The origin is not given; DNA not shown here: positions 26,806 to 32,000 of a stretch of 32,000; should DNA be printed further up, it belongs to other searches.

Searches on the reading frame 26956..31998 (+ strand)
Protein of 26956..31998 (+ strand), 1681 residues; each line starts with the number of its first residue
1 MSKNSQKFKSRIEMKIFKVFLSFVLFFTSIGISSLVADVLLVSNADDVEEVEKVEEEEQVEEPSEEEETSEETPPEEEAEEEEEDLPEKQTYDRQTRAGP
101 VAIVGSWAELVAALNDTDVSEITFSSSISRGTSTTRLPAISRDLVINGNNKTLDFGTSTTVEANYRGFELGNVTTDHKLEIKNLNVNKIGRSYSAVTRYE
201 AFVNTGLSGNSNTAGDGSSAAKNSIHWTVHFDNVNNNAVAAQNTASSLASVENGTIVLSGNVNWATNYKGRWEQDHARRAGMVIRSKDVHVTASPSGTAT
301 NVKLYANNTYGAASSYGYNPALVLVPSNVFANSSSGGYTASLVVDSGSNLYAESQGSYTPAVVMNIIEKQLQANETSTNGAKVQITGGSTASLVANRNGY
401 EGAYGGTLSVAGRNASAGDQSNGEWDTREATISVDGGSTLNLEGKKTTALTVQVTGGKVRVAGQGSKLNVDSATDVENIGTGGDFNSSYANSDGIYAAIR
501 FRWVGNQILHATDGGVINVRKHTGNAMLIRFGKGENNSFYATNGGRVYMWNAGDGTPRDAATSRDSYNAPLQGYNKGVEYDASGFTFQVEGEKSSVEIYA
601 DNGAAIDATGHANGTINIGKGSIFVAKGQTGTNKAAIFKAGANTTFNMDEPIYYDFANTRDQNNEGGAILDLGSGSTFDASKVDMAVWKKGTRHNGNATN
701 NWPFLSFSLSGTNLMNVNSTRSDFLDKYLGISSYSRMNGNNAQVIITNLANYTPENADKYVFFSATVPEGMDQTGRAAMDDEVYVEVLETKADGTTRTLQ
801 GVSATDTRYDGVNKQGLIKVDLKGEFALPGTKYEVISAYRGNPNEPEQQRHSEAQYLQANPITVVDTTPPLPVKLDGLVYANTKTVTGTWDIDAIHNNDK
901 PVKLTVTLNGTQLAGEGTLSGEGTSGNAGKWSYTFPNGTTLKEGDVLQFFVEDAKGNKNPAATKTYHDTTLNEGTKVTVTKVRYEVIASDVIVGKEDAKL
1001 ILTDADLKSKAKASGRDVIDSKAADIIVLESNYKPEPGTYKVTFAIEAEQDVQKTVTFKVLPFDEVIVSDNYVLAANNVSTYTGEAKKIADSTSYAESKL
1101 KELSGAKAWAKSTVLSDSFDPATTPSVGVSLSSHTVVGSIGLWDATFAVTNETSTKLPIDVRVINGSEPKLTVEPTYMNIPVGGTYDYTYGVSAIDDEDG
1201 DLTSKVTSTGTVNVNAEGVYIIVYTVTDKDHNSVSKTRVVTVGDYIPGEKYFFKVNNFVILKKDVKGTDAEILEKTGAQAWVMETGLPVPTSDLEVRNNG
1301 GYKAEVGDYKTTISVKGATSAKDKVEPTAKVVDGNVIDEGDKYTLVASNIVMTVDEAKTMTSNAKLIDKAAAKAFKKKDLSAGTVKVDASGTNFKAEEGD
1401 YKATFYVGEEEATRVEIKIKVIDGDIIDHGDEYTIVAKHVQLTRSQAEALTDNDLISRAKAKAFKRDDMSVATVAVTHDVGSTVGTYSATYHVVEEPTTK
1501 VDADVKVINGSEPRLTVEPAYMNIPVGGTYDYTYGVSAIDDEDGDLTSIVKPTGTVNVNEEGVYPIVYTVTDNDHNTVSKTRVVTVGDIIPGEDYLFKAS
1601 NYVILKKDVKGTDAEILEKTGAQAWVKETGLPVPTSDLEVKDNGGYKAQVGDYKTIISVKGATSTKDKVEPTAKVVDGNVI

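Call 4: search_protein_families(library=pfam, proteins=[window:26956-31998:+])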
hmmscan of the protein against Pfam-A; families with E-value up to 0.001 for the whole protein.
window:26956-31998:+ (1681 aa): 2 families
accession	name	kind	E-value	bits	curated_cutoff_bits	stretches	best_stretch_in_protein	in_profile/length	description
PF16403.11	Bact_surface_Ig-like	-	5.8e-26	90.8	27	2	1177-1242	8-71/71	Bacterial surface protein, Ig-like domain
PF20585.4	Pectate_lyase_5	-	2.1e-11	44.5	24.3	1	104-237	4-120/126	Putative pectate lyase-like adhesive domain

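Call 57: search_protein_families(library=ncbifam, proteins=[window:26956-31998:+], max_evalue=0.01)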
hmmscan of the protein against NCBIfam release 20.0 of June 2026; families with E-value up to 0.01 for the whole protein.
window:26956-31998:+ (1681 aa): 0 families
